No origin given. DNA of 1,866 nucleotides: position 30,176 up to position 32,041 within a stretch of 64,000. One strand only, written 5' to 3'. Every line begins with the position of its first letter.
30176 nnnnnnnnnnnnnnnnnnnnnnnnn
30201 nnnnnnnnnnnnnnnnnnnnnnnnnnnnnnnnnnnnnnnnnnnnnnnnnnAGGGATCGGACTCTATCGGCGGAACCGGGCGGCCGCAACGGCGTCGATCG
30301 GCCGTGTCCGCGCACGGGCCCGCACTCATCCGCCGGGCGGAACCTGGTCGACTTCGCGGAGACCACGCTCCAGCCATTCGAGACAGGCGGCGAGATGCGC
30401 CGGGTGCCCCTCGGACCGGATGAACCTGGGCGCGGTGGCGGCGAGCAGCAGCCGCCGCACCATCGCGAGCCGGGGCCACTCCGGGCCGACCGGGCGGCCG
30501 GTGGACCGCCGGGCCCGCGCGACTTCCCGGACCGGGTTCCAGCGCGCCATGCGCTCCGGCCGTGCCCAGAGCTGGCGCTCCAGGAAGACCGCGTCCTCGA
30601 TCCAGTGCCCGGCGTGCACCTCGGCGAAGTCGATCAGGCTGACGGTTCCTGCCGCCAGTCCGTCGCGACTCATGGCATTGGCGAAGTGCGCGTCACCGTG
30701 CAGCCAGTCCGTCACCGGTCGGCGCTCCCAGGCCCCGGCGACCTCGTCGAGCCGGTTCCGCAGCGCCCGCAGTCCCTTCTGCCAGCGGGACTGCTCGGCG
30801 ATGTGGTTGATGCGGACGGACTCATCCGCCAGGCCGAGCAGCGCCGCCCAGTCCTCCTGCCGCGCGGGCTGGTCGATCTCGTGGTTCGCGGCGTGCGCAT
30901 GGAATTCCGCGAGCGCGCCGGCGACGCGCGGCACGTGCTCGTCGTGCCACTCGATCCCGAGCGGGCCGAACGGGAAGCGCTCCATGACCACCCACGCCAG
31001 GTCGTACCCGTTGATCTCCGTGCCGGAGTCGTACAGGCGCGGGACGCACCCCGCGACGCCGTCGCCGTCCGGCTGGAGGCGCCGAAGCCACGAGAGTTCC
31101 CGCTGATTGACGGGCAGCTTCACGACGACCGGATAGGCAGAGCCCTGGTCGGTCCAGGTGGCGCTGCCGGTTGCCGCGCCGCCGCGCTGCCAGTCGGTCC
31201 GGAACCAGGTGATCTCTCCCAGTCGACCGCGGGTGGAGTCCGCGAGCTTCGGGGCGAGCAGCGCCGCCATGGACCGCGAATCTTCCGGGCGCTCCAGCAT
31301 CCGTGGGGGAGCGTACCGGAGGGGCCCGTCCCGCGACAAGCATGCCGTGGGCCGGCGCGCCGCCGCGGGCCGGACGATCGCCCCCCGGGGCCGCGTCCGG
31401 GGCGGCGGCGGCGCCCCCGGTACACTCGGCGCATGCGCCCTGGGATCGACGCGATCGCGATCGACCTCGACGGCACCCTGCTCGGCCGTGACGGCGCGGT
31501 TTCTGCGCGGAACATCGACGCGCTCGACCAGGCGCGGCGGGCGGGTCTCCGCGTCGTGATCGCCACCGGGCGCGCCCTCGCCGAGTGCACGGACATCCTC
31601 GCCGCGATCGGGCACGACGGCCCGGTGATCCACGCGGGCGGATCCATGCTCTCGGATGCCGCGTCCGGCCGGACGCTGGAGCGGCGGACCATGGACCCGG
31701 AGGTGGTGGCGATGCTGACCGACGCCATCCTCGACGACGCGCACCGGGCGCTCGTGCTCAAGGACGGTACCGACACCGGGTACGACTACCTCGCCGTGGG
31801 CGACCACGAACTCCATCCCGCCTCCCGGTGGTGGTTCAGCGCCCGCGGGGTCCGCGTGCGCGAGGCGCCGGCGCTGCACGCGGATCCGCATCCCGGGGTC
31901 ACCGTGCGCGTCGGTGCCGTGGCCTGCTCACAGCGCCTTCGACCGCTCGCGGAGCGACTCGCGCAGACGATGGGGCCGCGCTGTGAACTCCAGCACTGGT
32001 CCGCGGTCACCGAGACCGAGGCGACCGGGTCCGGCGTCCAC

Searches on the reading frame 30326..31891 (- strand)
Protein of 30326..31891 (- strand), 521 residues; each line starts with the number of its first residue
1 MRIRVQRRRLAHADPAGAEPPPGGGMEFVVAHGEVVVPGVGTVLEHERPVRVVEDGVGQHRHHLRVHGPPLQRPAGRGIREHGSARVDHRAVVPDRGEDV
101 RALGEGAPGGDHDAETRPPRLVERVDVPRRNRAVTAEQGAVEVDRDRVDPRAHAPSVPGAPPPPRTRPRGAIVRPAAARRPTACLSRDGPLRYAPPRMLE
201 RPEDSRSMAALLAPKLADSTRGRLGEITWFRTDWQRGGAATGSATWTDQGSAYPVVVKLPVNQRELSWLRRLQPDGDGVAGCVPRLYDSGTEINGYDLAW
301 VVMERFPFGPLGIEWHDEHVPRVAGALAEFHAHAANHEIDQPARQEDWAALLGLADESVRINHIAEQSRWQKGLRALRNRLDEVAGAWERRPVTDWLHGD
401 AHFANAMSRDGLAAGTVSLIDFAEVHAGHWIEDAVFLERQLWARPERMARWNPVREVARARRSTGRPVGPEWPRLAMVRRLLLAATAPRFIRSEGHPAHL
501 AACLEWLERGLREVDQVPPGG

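Call 64: search_protein_families(library=pfam, proteins=[window:30326-31891:-], max_evalue=0.0001)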
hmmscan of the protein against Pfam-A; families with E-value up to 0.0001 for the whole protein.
window:30326-31891:- (521 aa): 1 family
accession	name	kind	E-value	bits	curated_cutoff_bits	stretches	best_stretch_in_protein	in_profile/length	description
PF19974.5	TCAD9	-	2.9e-05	23.8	40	1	375-486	282-366/429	Ternary complex associated domain 9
